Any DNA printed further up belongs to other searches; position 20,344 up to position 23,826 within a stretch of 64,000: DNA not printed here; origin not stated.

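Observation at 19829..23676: Sensor adenylate cyclase with extracytoplasmic beta-propeller + solute-binding domain, translationally coupled to a Crp-like regulator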

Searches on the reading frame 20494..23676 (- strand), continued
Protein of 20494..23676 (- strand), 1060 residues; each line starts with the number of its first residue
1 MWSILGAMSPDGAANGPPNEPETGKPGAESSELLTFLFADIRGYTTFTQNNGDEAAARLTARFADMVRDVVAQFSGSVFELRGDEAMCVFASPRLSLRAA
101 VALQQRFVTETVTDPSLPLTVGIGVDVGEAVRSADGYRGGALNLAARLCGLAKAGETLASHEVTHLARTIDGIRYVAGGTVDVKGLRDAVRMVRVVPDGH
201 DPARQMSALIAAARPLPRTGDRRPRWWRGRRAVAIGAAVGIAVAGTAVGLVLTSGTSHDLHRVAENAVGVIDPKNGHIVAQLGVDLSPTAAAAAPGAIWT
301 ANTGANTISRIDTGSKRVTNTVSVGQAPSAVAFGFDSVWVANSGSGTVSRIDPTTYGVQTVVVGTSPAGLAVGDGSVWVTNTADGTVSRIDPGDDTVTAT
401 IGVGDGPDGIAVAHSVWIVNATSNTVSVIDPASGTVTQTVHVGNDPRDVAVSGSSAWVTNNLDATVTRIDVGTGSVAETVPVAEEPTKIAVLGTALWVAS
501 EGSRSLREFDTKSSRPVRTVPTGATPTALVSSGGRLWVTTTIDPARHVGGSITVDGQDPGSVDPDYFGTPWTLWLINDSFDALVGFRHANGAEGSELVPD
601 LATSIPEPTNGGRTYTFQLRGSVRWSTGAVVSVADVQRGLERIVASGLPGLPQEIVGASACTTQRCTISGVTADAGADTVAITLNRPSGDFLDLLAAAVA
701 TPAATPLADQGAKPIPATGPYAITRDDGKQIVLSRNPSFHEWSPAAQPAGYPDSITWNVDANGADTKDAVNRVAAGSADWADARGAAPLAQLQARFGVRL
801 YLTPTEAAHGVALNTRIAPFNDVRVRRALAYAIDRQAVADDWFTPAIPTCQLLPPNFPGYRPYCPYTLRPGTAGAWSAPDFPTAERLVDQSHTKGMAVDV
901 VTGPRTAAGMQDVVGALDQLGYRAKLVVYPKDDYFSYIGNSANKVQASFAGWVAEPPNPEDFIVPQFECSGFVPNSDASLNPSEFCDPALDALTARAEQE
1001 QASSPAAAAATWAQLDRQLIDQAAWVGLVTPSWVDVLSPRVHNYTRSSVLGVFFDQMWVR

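Call 43: fold_search(model_id=the predicted structure, library=pdb)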
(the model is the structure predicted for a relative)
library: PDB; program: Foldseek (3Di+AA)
matches with E <= 10: 1735; with E <= 0.001: 1410
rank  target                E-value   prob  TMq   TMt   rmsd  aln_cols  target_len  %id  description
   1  2wop                  2.5e-34  1.00  0.43  0.80   3.3       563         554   24  Clavulanic acid biosynthesis oligopeptide binding protein 2 complexed with arginine (released 2009-12-08)
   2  8upi                  1.4e-33  1.00  0.38  0.72   5.0       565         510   23  Structure of a periplasmic peptide binding protein from Mesorhizobium sp. AP09 bound to aminoserine (released 2023-11-08)
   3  2wok_A                5.8e-33  1.00  0.43  0.80   3.5       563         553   24  Clavulanic acid biosynthesis oligopeptide binding protein 2 complexed with bradykinin (released 2009-12-08)
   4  4toz_A                7.2e-31  1.00  0.39  0.76   4.5       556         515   22  MppA Periplasmic Murein Tripeptide Binding Protein, Unliganded Open Form (released 2015-06-10)
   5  6ofq_A                7.6e-31  1.00  0.39  0.76   4.9       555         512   21  ABC transporter-associated periplasmic binding protein DppA from Helicobacter pylori in complex with peptide STSA (released 2019-08-21)
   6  3m8u                  1.2e-30  1.00  0.39  0.78   4.2       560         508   21  Crystal structure of glutathione-binding protein A (GbpA) from Haemophilus parasuis SH0165 in complex with glutathione d (released 2010-07-14)
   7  1dpp_A                1.3e-30  1.00  0.38  0.75   4.4       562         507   18  DIPEPTIDE BINDING PROTEIN COMPLEX WITH GLYCYL-L-LEUCINE (released 1995-12-07)
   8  1dpe                  1.8e-30  1.00  0.38  0.73   4.9       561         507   19  DIPEPTIDE-BINDING PROTEIN (released 1996-08-17)
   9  1uqw_A                4.8e-30  1.00  0.40  0.83   4.0       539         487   20  Crystal structure of yliB protein from escherichia coi (released 2003-10-22)
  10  5f1q_A                4.8e-30  1.00  0.39  0.75   4.8       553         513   19  Crystal Structure of Periplasmic Dipeptide Transport Protein from Yersinia pestis (released 2015-12-23)
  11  6dth_A                9.1e-30  1.00  0.38  0.73   4.6       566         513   18  Crystal structure of Haemophilus influenzae OppA complex with RPPGFSPFR (released 2018-11-28)
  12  3o9p                  1.1e-29  1.00  0.39  0.75   4.6       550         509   21  The structure of the Escherichia coli murein tripeptide binding protein MppA (released 2011-07-06)
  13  6dtg_A                1.5e-29  1.00  0.38  0.72   4.6       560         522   18  Crystal structure of Haemophilus influenzae OppA complex with YLGANGRGGGS (released 2018-11-28)
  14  6dqq_A                2.8e-29  1.00  0.38  0.71   4.9       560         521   18  Crystal structure of Haemophilus influenzae OppA complex with endogenous peptide (released 2018-11-28)
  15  3tcf_A                3.9e-29  1.00  0.39  0.74   5.0       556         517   21  Crystal structure of E. coli OppA complexed with endogenous ligands (released 2011-10-12)
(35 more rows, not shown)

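Call 68: find_encoding_contigs(protein=P0007, flank=3000, max_places=1)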
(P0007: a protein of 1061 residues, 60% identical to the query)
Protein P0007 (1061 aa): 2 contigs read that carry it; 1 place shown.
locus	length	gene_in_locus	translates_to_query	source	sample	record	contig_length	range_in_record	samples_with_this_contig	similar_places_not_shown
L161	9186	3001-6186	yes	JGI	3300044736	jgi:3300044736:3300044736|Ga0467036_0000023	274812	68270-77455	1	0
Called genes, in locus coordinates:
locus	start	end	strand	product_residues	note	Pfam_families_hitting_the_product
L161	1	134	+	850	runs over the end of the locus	-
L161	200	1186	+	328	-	PF01073:3Beta_HSD, PF01370:Epimerase, PF02719:Polysacc_synt_2, PF04321:RmlD_sub_bind, PF07993:NAD_binding_4, PF13460:NAD_binding_10, PF16363:GDP_Man_Dehyd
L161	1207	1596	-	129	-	-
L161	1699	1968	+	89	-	PF14012:DUF4229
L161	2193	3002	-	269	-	PF00459:Inositol_P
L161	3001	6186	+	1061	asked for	PF00211:Guanylate_cyc (faint), PF16819:DUF5074 (faint), PF24684:Vgb_lyase, PF08450:SGL (faint), PF24684:Vgb_lyase (weak), PF00496:SBP_bac_5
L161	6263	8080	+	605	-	PF12740:PETase (faint), PF01738:DLH (faint), PF02129:Peptidase_S15, PF00561:Abhydrolase_1 (weak), PF12146:Hydrolase_4 (faint), PF00326:Peptidase_S9 (faint), PF08530:PepX_C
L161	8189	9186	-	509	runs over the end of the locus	PF07690:MFS_1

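Call 69: find_encoding_contigs(protein=P0019, flank=3000, max_places=1)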
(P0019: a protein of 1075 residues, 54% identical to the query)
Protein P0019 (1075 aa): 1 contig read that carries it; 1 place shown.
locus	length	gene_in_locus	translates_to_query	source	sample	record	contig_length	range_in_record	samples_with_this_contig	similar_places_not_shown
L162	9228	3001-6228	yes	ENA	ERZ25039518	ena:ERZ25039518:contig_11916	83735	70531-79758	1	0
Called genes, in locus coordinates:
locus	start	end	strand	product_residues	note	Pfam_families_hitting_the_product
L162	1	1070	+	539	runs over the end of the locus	-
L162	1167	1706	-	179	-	PF00376:MerR, PF13411:MerR_1, PF09278:MerR-DNA-bind (weak)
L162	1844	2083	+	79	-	-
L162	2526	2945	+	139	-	PF00582:Usp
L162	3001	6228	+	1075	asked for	PF00211:Guanylate_cyc, PF21959:DUF6923 (faint), PF00496:SBP_bac_5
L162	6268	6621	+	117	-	PF02148:zf-UBP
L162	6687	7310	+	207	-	PF00370:FGGY_N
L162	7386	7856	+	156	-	PF02782:FGGY_C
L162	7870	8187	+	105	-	PF02782:FGGY_C (weak)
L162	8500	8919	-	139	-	PF00126:HTH_1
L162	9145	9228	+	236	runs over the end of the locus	PF00202:Aminotran_3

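Call 70: find_encoding_contigs(protein=P0011, flank=3000, max_places=1)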
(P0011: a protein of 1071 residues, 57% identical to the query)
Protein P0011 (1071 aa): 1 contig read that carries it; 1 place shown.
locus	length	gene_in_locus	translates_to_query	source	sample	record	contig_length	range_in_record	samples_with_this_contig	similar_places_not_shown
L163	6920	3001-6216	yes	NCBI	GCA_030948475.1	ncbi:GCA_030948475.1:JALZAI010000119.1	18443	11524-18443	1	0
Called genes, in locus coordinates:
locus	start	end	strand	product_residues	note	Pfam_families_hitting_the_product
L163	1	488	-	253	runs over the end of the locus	PF00106:adh_short, PF01370:Epimerase (weak), PF08659:KR, PF13561:adh_short_C2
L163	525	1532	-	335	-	PF03069:FmdA_AmdA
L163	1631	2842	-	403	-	PF01070:FMN_dh, PF03060:NMO (weak)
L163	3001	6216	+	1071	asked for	PF00211:Guanylate_cyc (weak), PF00496:SBP_bac_5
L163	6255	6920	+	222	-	PF00027:cNMP_binding, PF12802:MarR_2 (faint), PF13545:HTH_Crp_2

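Call 71: find_encoding_contigs(protein=P0040, flank=3000, max_places=1)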
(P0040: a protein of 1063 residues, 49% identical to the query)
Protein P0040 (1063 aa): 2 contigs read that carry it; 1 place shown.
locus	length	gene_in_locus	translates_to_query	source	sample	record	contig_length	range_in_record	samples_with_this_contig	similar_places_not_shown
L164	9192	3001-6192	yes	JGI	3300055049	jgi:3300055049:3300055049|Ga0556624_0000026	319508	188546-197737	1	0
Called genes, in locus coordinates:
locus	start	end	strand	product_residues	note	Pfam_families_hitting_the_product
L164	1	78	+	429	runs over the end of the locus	PF00135:COesterase, PF20434:BD-FAE, PF07859:Abhydrolase_3, PF00326:Peptidase_S9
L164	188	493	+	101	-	-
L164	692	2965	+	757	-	PF00150:Cellulase, PF13517:FG-GAP_3 (faint), PF01839:FG-GAP (faint)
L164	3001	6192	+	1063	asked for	PF21959:DUF6923 (faint), PF00496:SBP_bac_5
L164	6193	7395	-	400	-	PF00067:p450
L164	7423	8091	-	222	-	PF03279:Lip_A_acyltrans (faint), PF01553:Acyltransferase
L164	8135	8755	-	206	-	PF00440:TetR_N, PF17925:TetR_C_20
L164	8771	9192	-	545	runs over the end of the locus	PF00501:AMP-binding, PF13193:AMP-binding_C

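Call 77: list_cluster_members(proteins=[P0001, P0093, P0030])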
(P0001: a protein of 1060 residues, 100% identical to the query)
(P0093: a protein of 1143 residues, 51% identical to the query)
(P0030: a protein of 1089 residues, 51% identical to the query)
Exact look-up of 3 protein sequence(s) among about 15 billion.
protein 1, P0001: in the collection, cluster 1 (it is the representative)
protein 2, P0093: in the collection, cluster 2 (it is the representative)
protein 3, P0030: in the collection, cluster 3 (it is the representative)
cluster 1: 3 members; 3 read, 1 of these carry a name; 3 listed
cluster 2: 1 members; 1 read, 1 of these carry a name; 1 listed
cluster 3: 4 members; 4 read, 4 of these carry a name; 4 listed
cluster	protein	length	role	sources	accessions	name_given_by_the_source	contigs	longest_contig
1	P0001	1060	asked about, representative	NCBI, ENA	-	-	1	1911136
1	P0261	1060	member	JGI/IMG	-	YVTN family beta-propeller protein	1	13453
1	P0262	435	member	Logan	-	-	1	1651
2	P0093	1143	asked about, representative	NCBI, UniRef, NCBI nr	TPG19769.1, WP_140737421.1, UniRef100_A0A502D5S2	protein kinase domain-containing protein [Pedococcus bigeumensis] | non-specific serine/threonine protein kinase n=1 Tax=Pedococcus bigeumensis TaxID=433644 ... | ABC transporter substrate-binding protein [Pedococcus bigeumensis]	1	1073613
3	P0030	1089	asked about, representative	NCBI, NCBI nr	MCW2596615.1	MAG: extracellular solute-binding protein [Jatrophihabitans sp.] | extracellular solute-binding protein [Jatrophihabitans sp.]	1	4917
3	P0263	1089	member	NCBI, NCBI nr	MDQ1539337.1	MAG: hypothetical protein QOH29_63 [Actinomycetota bacterium] | hypothetical protein [Actinomycetota bacterium]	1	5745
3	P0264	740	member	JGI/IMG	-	YVTN family beta-propeller protein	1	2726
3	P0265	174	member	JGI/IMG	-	ABC-type transport system substrate-binding protein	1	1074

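Call 78: find_encoding_contigs(protein=P0001, flank=1500, max_places=2)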
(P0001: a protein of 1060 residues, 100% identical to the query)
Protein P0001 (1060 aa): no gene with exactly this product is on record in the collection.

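Call 86: search_protein_families(library=padloc, proteins=[window:20494-23676:-], max_evalue=0.01)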
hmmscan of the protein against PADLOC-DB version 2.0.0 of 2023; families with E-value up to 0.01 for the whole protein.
window:20494-23676:- (1060 aa): 6 families
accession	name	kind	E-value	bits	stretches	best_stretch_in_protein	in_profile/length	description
PDLC02367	PycC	-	9.1e-11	39.6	1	32-164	43-189/226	-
PDLC00766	PycC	-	3.2e-06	24.7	1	34-163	44-191/232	Pycsar cyclase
PDLC02369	PycC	-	0.00018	19.2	1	36-165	49-189/248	-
PDLC00763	PycC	-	0.0028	15.1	0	37-129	57-155/268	Pycsar cyclase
PDLC00734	PycC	-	0.0065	13.6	0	35-131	191-295/374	Pycsar cyclase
PDLC00765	PycC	-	0.0081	13.3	0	34-139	259-376/477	Pycsar cyclase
